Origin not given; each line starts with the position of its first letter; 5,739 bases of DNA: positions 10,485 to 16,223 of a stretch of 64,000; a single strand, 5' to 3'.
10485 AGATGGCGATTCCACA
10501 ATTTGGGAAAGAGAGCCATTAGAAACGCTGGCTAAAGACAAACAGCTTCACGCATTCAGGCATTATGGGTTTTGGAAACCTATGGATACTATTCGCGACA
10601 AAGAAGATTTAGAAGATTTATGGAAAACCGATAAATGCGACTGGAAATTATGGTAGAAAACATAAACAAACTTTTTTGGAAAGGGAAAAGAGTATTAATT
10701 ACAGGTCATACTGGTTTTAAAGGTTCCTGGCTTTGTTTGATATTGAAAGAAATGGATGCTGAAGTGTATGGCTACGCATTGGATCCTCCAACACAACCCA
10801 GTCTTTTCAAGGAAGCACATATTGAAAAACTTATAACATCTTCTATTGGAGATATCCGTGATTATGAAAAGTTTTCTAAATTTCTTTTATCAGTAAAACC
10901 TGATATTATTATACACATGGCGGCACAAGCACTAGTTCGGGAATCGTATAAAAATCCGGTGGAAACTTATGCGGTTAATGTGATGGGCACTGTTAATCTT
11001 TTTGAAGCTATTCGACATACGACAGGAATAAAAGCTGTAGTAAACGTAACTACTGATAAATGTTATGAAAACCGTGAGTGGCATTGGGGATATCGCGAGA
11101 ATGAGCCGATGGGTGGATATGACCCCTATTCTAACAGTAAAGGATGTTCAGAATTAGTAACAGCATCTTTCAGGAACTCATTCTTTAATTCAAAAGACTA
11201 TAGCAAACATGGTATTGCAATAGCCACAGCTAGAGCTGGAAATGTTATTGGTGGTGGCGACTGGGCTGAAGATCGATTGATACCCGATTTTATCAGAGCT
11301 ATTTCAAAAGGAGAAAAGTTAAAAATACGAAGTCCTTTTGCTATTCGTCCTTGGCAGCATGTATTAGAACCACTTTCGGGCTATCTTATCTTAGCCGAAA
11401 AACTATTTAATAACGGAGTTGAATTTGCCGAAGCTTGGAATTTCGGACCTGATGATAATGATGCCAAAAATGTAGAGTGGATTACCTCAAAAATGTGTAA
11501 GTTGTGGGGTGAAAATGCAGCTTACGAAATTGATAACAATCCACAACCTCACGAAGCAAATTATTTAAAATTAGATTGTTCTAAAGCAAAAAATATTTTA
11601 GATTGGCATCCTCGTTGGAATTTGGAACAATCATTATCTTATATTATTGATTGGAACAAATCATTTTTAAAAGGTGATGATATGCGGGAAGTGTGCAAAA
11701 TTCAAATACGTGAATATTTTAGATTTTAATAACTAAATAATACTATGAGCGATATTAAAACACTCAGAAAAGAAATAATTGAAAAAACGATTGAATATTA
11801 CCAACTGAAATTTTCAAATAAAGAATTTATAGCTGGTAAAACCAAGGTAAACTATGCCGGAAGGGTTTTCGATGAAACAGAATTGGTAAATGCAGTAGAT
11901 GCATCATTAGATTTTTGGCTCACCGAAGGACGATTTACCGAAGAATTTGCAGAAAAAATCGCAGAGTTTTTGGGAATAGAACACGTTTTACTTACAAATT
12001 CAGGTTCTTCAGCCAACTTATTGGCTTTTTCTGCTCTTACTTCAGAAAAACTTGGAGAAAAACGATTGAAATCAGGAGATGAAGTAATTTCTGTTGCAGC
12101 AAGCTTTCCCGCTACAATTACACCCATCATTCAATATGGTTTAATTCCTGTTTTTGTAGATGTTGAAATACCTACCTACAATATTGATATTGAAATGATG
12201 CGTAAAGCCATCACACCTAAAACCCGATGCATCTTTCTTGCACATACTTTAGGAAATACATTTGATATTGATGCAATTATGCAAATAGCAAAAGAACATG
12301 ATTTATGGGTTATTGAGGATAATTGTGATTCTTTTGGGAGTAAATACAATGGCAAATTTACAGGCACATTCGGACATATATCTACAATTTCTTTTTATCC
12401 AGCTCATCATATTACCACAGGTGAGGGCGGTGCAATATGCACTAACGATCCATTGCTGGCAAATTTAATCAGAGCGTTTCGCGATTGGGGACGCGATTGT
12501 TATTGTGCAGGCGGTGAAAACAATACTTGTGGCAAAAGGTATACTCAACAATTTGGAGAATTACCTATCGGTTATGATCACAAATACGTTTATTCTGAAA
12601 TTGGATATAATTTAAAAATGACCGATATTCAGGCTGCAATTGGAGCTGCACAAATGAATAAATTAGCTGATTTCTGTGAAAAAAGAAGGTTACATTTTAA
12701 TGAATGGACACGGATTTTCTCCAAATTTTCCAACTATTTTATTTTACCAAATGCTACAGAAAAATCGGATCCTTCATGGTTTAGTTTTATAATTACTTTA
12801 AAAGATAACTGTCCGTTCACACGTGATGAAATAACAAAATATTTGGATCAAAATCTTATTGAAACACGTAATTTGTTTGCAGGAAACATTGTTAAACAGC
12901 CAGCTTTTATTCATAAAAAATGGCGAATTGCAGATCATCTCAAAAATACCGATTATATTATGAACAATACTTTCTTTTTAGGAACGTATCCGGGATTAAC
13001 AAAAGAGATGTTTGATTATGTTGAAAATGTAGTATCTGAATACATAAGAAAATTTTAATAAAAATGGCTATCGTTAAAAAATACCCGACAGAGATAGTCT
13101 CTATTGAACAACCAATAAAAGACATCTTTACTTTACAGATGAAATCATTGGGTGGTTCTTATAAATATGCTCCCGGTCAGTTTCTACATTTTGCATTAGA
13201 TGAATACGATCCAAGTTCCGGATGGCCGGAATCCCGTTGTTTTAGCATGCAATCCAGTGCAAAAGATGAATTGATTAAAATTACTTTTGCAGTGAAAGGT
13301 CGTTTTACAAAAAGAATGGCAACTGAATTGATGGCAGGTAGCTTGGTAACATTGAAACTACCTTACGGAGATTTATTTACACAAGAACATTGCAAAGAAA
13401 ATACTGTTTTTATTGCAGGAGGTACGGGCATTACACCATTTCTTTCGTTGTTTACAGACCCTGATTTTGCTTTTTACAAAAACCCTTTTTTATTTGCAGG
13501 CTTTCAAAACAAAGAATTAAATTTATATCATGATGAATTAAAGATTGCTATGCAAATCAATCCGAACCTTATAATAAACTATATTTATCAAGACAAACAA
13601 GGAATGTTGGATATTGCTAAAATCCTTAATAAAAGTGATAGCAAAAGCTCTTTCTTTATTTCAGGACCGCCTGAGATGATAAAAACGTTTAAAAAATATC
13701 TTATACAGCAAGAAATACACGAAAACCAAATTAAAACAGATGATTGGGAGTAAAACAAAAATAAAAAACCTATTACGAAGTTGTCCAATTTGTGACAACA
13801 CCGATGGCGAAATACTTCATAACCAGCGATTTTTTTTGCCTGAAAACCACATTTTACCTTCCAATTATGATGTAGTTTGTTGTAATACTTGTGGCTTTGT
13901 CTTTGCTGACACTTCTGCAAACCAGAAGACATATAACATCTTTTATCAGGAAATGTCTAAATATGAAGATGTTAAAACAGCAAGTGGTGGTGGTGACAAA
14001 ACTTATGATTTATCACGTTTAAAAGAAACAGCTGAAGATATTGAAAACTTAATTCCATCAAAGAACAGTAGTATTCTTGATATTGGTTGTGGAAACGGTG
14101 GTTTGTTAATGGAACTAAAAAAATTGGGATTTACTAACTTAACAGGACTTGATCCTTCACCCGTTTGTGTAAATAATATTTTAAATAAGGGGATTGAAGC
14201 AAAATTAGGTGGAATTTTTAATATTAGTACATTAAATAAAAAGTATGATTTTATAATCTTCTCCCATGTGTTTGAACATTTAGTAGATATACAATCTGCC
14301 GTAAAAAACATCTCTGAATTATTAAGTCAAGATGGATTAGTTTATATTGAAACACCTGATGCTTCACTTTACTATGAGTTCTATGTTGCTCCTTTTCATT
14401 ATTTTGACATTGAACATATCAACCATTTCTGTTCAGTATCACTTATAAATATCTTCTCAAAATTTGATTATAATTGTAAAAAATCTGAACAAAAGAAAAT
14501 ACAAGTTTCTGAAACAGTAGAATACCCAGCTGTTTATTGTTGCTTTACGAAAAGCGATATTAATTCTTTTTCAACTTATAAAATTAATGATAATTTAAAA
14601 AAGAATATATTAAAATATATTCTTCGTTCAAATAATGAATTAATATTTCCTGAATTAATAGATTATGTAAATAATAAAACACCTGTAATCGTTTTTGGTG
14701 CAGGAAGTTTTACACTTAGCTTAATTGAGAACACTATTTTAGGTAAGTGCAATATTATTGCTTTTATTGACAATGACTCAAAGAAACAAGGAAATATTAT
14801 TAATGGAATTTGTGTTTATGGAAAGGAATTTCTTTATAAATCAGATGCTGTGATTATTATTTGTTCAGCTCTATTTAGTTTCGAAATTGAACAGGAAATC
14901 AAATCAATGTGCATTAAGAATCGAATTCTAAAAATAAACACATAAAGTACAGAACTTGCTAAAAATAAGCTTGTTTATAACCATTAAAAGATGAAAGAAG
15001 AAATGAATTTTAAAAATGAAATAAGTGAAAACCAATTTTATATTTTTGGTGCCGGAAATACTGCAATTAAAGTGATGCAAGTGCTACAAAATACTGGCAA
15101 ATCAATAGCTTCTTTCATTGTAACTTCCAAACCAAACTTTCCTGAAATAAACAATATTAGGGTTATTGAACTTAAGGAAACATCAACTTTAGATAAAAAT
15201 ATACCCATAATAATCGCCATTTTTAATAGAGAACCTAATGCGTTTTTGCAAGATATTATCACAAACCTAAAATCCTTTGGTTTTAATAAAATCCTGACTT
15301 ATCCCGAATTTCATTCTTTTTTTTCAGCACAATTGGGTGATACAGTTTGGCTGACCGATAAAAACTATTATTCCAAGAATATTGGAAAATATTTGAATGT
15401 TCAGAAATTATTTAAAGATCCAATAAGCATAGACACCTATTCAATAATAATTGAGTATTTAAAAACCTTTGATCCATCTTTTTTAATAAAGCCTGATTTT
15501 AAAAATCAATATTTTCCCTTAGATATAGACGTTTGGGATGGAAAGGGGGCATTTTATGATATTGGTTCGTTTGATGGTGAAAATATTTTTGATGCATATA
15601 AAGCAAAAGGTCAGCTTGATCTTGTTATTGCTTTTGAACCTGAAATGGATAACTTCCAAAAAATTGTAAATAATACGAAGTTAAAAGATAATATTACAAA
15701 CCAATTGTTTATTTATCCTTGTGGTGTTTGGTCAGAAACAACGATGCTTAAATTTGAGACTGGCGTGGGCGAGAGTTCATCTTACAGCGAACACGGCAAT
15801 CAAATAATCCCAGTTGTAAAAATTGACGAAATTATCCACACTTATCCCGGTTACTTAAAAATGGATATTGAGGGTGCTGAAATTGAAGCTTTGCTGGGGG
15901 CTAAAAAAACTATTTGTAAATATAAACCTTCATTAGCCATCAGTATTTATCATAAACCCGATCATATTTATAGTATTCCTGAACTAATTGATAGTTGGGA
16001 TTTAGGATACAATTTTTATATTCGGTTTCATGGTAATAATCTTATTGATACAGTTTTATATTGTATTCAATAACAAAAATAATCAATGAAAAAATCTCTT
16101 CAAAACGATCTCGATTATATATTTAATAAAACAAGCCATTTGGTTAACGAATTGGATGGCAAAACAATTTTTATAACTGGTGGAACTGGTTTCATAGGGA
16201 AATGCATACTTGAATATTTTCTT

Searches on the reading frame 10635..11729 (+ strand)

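Call 3: search_protein_families(library=pfam, proteins=[window:10635-11729:+])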
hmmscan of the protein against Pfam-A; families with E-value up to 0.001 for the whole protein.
window:10635-11729:+ (364 aa): 6 families
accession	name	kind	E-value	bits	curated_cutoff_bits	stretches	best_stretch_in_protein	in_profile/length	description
PF16363.11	GDP_Man_Dehyd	-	1.4e-35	123.8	27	1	21-334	1-329/332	GDP-mannose 4,6 dehydratase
PF01370.27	Epimerase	-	1.3e-30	107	20.9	1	20-257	1-228/240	NAD dependent epimerase/dehydratase family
PF02719.21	Polysacc_synt_2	-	3.7e-17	62.9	20.2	1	20-238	1-201/293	Polysaccharide biosynthesis protein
PF04321.23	RmlD_sub_bind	-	4e-09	36.4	27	1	19-173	2-133/287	RmlD substrate binding domain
PF01073.25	3Beta_HSD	-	3.8e-08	33.1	22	1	21-141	1-118/280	3-beta hydroxysteroid dehydrogenase/isomerase family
PF07993.18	NAD_binding_4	-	4.6e-05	23.1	20.1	1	88-174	88-186/258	Male sterility protein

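Call 7: search_protein_families(library=ncbifam, proteins=[window:10635-11729:+], max_evalue=0.001)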
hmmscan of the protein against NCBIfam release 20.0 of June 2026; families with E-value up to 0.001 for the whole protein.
window:10635-11729:+ (364 aa): 19 families
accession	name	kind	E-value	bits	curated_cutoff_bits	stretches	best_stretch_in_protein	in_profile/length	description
TIGR02622.1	CDP_4_6_dhtase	equivalog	1.3e-155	517.9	278.45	1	14-361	1-351/352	CDP-glucose 4,6-dehydratase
TIGR01181.1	dTDP_gluc_dehyt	equivalog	2.5e-29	102.4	365.1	1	19-341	1-311/321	dTDP-glucose 4,6-dehydratase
TIGR01179.1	galE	equivalog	2.9e-26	92.1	262.3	1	19-345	1-329/332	UDP-glucose 4-epimerase GalE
TIGR04180.1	EDH_00030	hypoth_equivalog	3.3e-18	65.8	475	1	20-328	1-296/297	NAD-dependent 4,6-dehydratase LegB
TIGR01472.1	gmd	equivalog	2.2e-17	63.3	415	1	19-183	2-173/342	GDP-mannose 4,6-dehydratase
TIGR03589.1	PseB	equivalog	4.3e-14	52.2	407.75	1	16-143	3-128/324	UDP-N-acetylglucosamine 4,6-dehydratase (inverting)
NF007956.0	PRK10675.1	subfamily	1.5e-12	47.4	394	1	19-174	2-158/338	UDP-glucose 4-epimerase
TIGR04130.1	FnlA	equivalog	2.8e-10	39.6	730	1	15-143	2-127/337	UDP-N-acetylglucosamine 4,6-dehydratase/5-epimerase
TIGR01214.1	rmlD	equivalog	8e-10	38.3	224.05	1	20-179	2-138/285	dTDP-4-dehydrorhamnose reductase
NF007582.0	PRK10217.1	equivalog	1.4e-09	37.5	698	1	18-296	2-275/355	dTDP-glucose 4,6-dehydratase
NF007490.0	PRK10084.1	subfamily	1.5e-09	37.3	649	1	19-341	2-334/361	dTDP-glucose 4,6-dehydratase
NF042423.1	oxyalk_red_Shew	equivalog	5.3e-08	32.3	580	1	12-144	3-122/331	2-alkyl-3-oxoalkanoate reductase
NF011728.1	PRK15181.1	equivalog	1e-06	28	760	1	11-186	9-187/348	Vi polysaccharide biosynthesis UDP-N-acetylglucosaminuronic acid C-4 epimerase TviC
NF041015.1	UDPsulfquin_syn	equivalog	2.2e-06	26.9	575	1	61-131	62-135/384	UDP-sulfoquinovose synthase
TIGR03466.1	HpnA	hypoth_equivalog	4.2e-06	25.9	367.65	1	19-140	2-113/327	hopanoid-associated sugar epimerase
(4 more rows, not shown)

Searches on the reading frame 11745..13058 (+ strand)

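Call 3: search_protein_families(library=pfam, proteins=[window:11745-13058:+])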
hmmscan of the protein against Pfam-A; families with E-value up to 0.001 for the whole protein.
window:11745-13058:+ (437 aa): 5 families
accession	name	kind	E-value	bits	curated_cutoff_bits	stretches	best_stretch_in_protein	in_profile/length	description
PF01041.23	DegT_DnrJ_EryC1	-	6.9e-94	315.5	19.8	1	46-429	6-358/360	DegT/DnrJ/EryC1/StrS aminotransferase family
PF01053.26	Cys_Met_Meta_PP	-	2e-07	30.4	27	1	66-194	55-175/381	Cys/Met metabolism PLP-dependent enzyme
PF00266.25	Aminotran_5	-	2.8e-07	30.3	21.5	1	65-199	45-182/371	Aminotransferase class-V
PF01212.27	Beta_elim_lyase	-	6.9e-06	26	27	1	65-193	34-169/288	Beta-eliminating lyase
PF00155.27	Aminotran_1_2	-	1.1e-05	25.3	19.7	1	65-192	44-185/361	Aminotransferase class I and II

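Call 7: search_protein_families(library=ncbifam, proteins=[window:11745-13058:+], max_evalue=0.001)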
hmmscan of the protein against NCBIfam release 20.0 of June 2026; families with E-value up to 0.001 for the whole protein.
window:11745-13058:+ (437 aa): 32 families (the best 25 are shown)
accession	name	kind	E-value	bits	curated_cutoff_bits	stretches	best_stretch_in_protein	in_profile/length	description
NF011936.0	PRK15407.1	equivalog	7.3e-206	684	423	1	4-435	6-437/440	lipopolysaccharide biosynthesis protein RfbH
TIGR03588.1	PseC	equivalog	6.6e-57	193.1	423.5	1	37-432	4-378/380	UDP-4-amino-4,6-dideoxy-N-acetyl-beta-L-altrosamine transaminase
TIGR04181.1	NHT_00031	hypoth_equivalog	4.9e-51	173.7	420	2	56-244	23-219/359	LegC family aminotransferase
NF008687.0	PRK11706.1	equivalog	1.6e-46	158.8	375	1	58-433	26-373/375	dTDP-4-amino-4,6-dideoxygalactose transaminase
NF008658.2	PRK11658.1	equivalog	2.8e-38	131.6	631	1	44-432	14-375/379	UDP-4-amino-4-deoxy-L-arabinose aminotransferase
TIGR02379.1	ECA_wecE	subfamily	2.8e-37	128.4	434.85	1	60-372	28-315/376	dTDP-4-amino-4,6-dideoxy-D-glucose transaminase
TIGR04427.1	PLP_DesI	equivalog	1.5e-35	123.1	650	2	41-253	28-232/390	dTDP-4-dehydro-6-deoxyglucose aminotransferase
NF004770.0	PRK06108.1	subfamily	4.9e-09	35.5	422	1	75-193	93-210/396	pyridoxal phosphate-dependent aminotransferase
NF005817.0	PRK07683.1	equivalog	1.7e-08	33.6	575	1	108-194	110-202/387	aminotransferase A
NF006488.0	PRK08912.1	equivalog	1.2e-07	31.1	498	1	108-192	108-198/387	aminotransferase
NF006003.0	PRK08133.1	equivalog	1.4e-07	30.6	522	1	67-194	70-189/396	O-succinylhomoserine sulfhydrylase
TIGR01326.1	OAH_OAS_sulfhy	subfamily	8.1e-07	28.1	495.1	1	68-194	62-180/418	O-acetylhomoserine aminocarboxypropyltransferase/cysteine synthase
NF006569.0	PRK09082.1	subfamily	9.5e-07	28.2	420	1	108-193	112-203/386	methionine aminotransferase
NF006096.0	PRK08248.1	equivalog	1.5e-06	27.2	726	1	68-201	69-192/431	homocysteine synthase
NF041364.1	GntC_guanitoxin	equivalog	3.2e-06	26.3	415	1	79-193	61-174/356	guanitoxin biosynthesis PLP-dependent (S)-gamma-hydroxy-L-arginine cyclodehydratase GntC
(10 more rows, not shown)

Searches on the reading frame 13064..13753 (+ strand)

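Call 3: search_protein_families(library=pfam, proteins=[window:13064-13753:+])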
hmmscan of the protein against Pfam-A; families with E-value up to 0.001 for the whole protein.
window:13064-13753:+ (229 aa): 2 families
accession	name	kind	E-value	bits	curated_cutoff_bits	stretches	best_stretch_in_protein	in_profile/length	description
PF00175.26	NAD_binding_1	-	2.2e-06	28.7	22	1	116-210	1-108/109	Oxidoreductase NAD-binding domain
PF08022.18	FAD_binding_8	-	8.8e-05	23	22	1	19-104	14-88/109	FAD-binding domain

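Call 7: search_protein_families(library=ncbifam, proteins=[window:13064-13753:+], max_evalue=0.001)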
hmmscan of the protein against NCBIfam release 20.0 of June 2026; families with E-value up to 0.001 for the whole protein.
window:13064-13753:+ (229 aa): 17 families
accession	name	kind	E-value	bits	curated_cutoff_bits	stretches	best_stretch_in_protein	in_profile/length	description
NF009805.0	PRK13289.1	equivalog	2.8e-16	59.5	432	1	22-224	172-388/399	NO-inducible flavohemoprotein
NF045803.1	MethMoxFADbindMmoC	equivalog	6e-16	58.1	500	1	3-223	103-335/343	aromatic/alkene monooxygenase hydroxylase FAD-binding subunit MmoC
NF006220.0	PRK08345.1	subfamily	2.1e-12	46.9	395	1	21-220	27-243/294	cytochrome-c3 hydrogenase subunit gamma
NF040810.1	BenC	equivalog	5e-12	45.6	430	1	5-223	103-325/333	benzoate 1,2-dioxygenase electron transfer component BenC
TIGR02160.1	PA_CoA_Oxy5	hypoth_equivalog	1.3e-10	40.7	420.8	1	27-130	25-128/352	1,2-phenylacetyl-CoA epoxidase subunit PaaE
NF040830.1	sulfhyd_ShyC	equivalog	2e-10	40.4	600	1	9-160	9-158/288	NAD(P)-dependent hydrogenase/sulfhydrogenase 2 subunit gamma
NF005963.0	PRK08051.1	equivalog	2.1e-10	40.3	230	1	9-226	6-228/233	NAD(P)H-flavin reductase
TIGR02911.1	sulfite_red_B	equivalog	5.2e-10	38.9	288.6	1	33-224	29-220/261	anaerobic sulfite reductase subunit AsrB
NF000798.0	PRK00054.1-3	equivalog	6.8e-10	39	219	1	10-160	9-145/244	dihydroorotate dehydrogenase electron transfer subunit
NF000796.0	PRK00054.1-1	equivalog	4.2e-09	36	224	1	15-163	9-141/254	dihydroorotate dehydrogenase electron transfer subunit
NF008822.0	PRK11872.1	equivalog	2.4e-07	30.1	402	1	21-225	123-332/341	anthranilate 1,2-dioxygenase electron transfer component AntC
NF052252.1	flav_redu_LuxG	exception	8.6e-07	28.3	340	1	85-218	76-218/232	flavin mononucleotide reductase LuxG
NF000799.0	PRK00054.1-4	equivalog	1.3e-05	24.4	314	1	10-160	8-156/258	dihydroorotate dehydrogenase electron transfer subunit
NF004862.0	PRK06222.1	subfamily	4.2e-05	23.2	220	1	15-215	8-202/281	sulfide/dihydroorotate dehydrogenase-like FAD/NAD-binding protein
TIGR01941.1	nqrF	equivalog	0.00012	21.2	295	0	88-132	248-291/405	NADH:ubiquinone reductase (Na(+)-transporting) subunit F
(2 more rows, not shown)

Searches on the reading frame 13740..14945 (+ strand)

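Call 3: search_protein_families(library=pfam, proteins=[window:13740-14945:+])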
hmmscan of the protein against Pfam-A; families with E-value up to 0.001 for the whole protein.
window:13740-14945:+ (401 aa): 7 families
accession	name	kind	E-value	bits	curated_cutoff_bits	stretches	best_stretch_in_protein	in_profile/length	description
PF13489.12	Methyltransf_23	-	3.1e-25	89.2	27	1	99-246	11-161/164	Methyltransferase domain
PF08242.18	Methyltransf_12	-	1.7e-13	51.6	30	1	113-200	1-97/98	Methyltransferase domain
PF08241.18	Methyltransf_11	-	2.4e-12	47.8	21.2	1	113-203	1-95/95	Methyltransferase domain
PF13649.12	Methyltransf_25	-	1.8e-11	45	27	1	112-199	1-97/97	Methyltransferase domain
PF13847.12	Methyltransf_31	-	1.8e-11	44.3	27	1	107-208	2-116/145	Methyltransferase domain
PF07021.18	MetW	-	3e-06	27.5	21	1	99-177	5-84/193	Methionine biosynthesis protein MetW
PF03848.20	TehB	-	0.00033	20.6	20.4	1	88-193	12-122/193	Tellurite resistance protein TehB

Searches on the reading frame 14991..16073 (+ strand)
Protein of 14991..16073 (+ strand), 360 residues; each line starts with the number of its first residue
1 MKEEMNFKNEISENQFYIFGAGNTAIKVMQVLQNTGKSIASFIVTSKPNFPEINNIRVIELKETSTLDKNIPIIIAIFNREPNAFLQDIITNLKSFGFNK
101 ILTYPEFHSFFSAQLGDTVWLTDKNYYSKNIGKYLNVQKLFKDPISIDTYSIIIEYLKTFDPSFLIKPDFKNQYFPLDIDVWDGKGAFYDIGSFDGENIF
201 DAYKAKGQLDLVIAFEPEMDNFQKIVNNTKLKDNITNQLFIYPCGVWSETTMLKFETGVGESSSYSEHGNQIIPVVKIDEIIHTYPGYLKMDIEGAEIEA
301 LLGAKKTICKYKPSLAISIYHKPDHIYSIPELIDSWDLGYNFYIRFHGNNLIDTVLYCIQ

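Call 3: search_protein_families(library=pfam, proteins=[window:14991-16073:+])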
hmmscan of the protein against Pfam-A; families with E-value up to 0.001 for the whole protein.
window:14991-16073:+ (360 aa): 1 family
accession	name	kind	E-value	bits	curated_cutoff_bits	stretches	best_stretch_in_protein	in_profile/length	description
PF05050.19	Methyltransf_21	-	6.6e-17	62.6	22.7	1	190-333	1-159/173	Methyltransferase FkbM domain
